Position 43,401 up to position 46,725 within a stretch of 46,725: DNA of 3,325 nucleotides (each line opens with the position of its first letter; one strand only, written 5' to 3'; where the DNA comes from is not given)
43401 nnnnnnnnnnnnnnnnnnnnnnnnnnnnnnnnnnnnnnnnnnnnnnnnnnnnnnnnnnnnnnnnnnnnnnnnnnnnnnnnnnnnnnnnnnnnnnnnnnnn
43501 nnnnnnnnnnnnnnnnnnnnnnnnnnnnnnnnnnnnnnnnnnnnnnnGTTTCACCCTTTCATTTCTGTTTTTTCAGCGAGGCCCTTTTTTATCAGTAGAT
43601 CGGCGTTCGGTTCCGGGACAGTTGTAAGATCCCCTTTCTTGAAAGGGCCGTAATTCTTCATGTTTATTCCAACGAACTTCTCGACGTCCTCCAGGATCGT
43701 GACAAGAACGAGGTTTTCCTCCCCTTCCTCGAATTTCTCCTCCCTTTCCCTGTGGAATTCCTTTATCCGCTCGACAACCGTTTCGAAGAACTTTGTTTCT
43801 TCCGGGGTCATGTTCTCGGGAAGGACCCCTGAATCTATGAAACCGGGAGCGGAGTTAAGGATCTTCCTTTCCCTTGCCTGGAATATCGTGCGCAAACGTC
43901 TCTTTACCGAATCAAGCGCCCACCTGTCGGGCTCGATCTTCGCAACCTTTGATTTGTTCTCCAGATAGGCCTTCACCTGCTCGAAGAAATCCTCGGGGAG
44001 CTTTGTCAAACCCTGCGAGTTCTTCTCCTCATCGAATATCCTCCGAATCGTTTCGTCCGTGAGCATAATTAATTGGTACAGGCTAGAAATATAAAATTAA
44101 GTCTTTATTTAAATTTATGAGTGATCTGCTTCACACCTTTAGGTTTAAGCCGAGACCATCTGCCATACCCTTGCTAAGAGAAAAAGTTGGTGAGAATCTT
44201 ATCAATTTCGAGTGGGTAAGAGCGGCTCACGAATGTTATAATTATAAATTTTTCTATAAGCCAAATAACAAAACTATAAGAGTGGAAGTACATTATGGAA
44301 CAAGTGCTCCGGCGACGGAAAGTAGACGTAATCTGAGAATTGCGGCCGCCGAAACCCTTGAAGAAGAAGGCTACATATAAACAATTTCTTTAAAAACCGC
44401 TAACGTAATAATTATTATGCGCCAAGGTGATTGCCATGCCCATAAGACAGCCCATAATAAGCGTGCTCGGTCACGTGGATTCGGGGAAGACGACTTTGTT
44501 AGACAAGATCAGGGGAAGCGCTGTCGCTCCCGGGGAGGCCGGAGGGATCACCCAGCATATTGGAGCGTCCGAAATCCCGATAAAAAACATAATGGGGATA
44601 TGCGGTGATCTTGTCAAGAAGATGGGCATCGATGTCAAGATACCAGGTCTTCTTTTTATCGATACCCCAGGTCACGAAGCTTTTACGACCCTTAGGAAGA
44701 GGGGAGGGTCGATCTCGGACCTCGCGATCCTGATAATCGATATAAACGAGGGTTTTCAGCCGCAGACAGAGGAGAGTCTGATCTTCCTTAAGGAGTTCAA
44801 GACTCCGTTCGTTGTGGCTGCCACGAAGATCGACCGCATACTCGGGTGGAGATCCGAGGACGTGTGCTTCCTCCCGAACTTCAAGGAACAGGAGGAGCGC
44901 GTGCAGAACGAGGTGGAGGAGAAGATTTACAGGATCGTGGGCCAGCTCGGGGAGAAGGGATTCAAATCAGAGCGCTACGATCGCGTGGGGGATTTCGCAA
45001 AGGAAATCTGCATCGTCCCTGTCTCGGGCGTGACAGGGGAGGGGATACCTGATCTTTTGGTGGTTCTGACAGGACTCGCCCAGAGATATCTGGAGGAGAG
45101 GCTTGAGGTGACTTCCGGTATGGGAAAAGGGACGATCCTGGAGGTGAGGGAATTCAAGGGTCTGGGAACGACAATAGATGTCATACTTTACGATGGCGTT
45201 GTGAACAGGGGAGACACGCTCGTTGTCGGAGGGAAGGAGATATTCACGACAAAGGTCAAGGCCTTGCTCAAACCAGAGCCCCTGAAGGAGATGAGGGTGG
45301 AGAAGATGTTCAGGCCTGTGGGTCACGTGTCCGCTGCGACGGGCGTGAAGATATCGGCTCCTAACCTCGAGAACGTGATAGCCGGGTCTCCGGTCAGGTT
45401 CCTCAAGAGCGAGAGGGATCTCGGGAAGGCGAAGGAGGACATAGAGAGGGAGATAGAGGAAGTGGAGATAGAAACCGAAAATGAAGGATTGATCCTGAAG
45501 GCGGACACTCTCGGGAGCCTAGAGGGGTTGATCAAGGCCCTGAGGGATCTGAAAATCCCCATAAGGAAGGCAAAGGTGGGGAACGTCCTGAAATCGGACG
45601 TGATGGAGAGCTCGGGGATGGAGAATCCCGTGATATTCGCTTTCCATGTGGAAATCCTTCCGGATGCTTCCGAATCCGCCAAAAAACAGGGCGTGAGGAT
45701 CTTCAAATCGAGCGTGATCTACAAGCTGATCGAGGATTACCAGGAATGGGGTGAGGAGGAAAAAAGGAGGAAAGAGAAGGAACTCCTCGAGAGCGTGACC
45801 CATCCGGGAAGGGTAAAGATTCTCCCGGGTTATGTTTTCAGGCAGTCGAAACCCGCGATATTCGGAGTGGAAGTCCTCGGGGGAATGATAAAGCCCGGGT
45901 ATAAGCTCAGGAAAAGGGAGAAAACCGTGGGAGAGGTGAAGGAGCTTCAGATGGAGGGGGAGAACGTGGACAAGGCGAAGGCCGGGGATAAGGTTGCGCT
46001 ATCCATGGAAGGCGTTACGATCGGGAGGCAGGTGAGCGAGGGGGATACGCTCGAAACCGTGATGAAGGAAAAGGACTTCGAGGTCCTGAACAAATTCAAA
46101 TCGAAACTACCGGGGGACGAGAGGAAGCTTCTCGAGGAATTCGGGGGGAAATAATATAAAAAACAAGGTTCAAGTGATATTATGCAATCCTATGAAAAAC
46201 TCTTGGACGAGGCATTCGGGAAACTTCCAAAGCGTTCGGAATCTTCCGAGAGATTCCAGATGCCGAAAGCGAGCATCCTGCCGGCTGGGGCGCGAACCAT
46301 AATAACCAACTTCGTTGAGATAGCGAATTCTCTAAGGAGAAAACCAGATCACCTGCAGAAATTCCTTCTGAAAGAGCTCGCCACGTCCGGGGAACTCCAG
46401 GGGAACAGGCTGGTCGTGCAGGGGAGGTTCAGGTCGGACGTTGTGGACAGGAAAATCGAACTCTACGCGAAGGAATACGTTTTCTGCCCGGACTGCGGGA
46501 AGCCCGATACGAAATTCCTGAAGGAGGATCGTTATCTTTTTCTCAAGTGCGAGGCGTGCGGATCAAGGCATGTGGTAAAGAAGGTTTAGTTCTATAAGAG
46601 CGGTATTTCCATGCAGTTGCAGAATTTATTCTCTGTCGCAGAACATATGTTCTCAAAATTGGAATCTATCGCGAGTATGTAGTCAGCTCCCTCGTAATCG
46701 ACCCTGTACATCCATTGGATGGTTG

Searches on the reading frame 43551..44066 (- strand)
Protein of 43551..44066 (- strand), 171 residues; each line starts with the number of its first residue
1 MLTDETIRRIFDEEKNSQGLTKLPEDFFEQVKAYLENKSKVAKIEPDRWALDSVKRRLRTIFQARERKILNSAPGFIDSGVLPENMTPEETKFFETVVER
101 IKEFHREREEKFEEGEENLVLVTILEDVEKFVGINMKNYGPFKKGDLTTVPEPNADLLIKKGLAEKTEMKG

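Call 95: search_protein_families(library=pfam, proteins=[window:43551-44066:-], max_evalue=0.01)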
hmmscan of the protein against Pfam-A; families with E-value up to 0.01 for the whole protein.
window:43551-44066:- (171 aa): 3 families
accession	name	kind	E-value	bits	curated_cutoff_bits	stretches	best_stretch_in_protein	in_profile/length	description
PF22090.1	Gins51_C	-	3.3e-16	59.2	27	1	120-166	1-47/48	Gins51, C-terminal domain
PF05916.17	Sld5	-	5.7e-10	39.8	22.3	1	2-106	2-99/102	GINS complex protein helical bundle domain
PF23528.1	Microp_apicomplexa_15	-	0.0068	17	27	0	11-33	38-60/69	Apicomplexa microprotein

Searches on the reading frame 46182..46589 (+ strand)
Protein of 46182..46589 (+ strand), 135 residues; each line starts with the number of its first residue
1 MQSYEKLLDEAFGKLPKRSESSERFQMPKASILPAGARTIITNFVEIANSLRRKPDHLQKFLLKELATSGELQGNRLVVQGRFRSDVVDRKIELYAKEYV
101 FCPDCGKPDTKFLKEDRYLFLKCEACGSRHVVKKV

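Call 95: search_protein_families(library=pfam, proteins=[window:46182-46589:+], max_evalue=0.01)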
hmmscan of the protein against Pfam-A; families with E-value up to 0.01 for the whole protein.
window:46182-46589:+ (135 aa): 1 family
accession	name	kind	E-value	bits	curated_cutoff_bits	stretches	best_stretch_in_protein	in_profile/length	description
PF01873.23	eIF-5_eIF-2B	-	4.2e-36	123.8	27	1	18-129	4-117/117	Domain found in IF2B/IF5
